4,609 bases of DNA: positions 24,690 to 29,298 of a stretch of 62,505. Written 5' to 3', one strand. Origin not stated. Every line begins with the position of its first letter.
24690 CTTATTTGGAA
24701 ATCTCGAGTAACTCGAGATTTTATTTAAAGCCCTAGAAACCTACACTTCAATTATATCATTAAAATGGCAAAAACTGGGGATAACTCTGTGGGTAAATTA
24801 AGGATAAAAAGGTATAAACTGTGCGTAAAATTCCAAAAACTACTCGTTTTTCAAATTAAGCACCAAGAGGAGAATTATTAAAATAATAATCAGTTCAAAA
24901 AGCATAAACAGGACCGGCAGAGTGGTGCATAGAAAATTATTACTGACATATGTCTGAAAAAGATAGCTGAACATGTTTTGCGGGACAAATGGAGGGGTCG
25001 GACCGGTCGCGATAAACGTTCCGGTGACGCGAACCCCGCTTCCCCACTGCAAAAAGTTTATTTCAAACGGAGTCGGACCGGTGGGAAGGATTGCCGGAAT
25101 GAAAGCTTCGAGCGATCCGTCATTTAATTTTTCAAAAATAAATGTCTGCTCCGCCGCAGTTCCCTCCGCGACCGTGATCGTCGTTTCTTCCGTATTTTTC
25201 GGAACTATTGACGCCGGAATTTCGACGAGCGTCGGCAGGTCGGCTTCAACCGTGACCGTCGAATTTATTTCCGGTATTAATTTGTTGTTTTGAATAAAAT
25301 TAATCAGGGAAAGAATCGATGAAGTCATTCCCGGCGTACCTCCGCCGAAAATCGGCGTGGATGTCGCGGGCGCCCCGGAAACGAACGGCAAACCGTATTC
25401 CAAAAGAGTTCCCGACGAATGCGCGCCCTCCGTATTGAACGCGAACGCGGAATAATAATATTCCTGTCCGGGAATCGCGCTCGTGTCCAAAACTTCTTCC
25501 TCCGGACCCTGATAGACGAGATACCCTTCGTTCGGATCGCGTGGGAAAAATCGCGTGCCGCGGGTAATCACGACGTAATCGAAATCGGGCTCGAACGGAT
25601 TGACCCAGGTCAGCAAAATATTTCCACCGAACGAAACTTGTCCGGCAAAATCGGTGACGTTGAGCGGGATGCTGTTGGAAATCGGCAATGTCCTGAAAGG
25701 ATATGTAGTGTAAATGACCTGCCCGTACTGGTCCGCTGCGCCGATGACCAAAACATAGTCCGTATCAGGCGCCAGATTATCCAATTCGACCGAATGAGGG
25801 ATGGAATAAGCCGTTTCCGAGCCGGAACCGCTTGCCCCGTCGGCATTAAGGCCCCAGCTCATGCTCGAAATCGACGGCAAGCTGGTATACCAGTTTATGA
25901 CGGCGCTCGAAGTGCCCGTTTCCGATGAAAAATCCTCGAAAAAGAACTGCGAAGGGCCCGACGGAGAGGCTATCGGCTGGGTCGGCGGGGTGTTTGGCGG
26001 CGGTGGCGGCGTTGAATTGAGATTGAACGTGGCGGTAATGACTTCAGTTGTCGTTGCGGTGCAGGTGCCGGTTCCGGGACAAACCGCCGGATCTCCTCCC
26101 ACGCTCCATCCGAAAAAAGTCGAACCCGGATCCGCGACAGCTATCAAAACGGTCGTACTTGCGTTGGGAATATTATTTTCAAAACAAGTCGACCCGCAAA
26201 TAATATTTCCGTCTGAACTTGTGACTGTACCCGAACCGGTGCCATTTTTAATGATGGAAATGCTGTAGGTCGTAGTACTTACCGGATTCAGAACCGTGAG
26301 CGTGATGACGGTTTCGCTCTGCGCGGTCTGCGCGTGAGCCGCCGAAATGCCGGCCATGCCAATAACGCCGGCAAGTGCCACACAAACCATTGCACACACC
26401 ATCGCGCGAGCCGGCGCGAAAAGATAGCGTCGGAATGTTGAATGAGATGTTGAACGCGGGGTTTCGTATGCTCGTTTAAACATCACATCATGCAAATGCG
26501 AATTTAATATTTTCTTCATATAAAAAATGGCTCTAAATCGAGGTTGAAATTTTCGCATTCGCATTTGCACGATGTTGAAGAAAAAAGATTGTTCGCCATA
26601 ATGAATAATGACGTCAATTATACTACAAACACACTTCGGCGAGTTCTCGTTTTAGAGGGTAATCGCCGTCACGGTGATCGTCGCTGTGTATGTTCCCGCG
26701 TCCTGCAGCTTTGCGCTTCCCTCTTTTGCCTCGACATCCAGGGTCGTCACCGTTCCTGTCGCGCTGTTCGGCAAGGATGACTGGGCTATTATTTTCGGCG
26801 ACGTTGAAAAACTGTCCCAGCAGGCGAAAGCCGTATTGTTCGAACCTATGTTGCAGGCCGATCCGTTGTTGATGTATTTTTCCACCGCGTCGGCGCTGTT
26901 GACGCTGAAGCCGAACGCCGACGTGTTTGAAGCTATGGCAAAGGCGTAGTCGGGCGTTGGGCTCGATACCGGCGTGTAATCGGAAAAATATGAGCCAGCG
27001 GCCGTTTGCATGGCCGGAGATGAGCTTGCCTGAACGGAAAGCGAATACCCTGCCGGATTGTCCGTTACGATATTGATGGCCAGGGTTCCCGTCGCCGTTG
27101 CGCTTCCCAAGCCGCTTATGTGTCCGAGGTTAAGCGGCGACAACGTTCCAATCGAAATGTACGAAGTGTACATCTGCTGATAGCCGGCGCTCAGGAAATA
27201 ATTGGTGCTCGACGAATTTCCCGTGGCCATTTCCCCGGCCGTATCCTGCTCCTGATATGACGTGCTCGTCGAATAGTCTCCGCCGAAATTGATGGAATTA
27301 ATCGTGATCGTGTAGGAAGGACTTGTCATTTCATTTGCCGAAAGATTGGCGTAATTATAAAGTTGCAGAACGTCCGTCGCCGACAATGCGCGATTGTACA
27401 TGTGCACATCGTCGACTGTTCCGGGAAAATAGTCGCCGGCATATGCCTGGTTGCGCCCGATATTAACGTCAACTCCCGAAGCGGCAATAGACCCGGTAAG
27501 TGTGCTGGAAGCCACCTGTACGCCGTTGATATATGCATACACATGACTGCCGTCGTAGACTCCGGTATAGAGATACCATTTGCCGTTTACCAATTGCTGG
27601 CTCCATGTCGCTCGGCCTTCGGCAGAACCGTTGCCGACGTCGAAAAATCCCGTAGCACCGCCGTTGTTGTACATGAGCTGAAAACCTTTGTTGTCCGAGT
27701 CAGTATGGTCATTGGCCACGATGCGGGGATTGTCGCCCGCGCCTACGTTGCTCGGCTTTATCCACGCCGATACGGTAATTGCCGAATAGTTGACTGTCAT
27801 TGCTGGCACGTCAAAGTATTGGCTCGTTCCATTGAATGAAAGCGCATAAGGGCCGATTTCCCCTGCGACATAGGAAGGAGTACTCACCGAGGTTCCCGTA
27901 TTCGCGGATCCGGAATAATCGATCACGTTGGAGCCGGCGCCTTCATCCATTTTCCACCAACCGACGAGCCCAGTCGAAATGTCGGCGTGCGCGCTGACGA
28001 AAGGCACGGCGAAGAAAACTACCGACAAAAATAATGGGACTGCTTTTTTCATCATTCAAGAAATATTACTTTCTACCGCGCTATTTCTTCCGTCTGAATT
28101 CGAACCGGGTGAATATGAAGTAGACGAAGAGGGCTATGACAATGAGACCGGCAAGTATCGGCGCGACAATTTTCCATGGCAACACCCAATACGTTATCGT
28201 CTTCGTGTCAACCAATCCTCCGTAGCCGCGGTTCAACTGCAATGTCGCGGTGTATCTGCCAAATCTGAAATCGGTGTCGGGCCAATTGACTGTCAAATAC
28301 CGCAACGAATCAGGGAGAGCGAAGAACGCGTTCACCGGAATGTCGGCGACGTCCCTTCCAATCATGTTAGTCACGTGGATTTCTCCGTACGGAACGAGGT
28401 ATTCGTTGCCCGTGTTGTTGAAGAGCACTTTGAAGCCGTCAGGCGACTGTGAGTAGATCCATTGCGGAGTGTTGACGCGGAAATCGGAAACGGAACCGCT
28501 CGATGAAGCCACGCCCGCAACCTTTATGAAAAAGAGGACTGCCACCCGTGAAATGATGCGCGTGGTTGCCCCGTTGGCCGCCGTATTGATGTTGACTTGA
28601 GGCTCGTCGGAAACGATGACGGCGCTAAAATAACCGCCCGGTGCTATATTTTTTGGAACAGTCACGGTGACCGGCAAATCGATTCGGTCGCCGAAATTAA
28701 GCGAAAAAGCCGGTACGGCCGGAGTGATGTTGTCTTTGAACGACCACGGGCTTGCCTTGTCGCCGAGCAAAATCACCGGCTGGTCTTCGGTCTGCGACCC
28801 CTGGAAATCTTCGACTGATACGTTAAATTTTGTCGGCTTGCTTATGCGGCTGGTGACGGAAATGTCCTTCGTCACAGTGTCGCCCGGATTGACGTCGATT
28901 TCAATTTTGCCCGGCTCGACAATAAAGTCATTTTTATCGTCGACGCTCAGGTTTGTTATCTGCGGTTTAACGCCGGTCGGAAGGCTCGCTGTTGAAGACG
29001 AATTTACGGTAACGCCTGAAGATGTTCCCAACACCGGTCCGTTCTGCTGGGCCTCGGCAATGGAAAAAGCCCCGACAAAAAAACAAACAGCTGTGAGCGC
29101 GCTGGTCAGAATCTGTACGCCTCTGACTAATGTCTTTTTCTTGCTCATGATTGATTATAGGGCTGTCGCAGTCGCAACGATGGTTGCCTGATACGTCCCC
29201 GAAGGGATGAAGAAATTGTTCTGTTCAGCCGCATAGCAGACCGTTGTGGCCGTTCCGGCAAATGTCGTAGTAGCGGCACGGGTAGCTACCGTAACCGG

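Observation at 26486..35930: Three copies of a ~95-bp element with perfect 20-21-bp inverted repeats; core flipped relative to conserved asymmetric flanks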

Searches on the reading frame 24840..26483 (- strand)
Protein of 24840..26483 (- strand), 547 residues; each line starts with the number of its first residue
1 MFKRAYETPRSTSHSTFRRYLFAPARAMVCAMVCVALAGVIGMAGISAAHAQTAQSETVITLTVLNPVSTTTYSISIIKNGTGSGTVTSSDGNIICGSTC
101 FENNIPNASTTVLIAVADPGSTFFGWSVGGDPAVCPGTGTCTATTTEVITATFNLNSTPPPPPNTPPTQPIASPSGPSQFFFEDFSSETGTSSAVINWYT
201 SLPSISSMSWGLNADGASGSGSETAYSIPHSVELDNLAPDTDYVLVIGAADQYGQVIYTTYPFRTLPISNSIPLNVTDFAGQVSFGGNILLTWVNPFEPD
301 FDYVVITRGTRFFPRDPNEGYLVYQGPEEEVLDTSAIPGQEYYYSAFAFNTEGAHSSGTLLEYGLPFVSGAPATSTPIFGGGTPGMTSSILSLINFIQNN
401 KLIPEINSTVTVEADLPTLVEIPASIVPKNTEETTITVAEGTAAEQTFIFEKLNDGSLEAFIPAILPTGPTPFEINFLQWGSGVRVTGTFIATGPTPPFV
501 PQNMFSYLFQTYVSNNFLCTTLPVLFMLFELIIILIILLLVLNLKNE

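Call 13: search_protein_families(library=pfam, proteins=[window:24840-26483:-])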
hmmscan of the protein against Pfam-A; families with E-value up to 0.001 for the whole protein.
window:24840-26483:- (547 aa): 1 family
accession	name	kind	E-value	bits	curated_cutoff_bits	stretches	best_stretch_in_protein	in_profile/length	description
PF16656.11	Pur_ac_phosph_N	-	0.00014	22.8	30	1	191-265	12-93/93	Purple acid Phosphatase, N-terminal domain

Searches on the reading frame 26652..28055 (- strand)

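Call 13: search_protein_families(library=pfam, proteins=[window:26652-28055:-])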
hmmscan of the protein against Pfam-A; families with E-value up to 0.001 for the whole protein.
window:26652-28055:- (467 aa): 1 family
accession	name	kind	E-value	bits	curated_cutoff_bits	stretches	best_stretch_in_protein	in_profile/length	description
PF13385.13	Laminin_G_3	-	5e-30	105.1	27.6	1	75-229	1-150/151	Concanavalin A-like lectin/glucanases superfamily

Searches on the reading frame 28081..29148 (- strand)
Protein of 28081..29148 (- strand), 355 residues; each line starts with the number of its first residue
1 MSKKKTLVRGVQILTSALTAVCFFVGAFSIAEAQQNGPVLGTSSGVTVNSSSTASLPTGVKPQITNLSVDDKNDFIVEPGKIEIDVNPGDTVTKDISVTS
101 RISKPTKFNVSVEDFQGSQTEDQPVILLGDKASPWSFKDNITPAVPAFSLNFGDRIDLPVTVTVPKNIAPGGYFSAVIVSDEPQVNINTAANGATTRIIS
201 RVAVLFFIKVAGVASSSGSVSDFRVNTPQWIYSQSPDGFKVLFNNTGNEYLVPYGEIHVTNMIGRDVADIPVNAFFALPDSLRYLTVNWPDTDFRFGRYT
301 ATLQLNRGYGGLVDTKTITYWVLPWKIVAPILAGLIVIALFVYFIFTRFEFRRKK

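Call 13: search_protein_families(library=pfam, proteins=[window:28081-29148:-])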
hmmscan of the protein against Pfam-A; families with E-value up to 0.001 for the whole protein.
window:28081-29148:- (355 aa): 0 families

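Call 70: search_protein_families(library=pfam, max_evalue=0.01, proteins=[window:28081-29148:-])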
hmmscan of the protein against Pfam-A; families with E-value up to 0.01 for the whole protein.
window:28081-29148:- (355 aa): 0 families
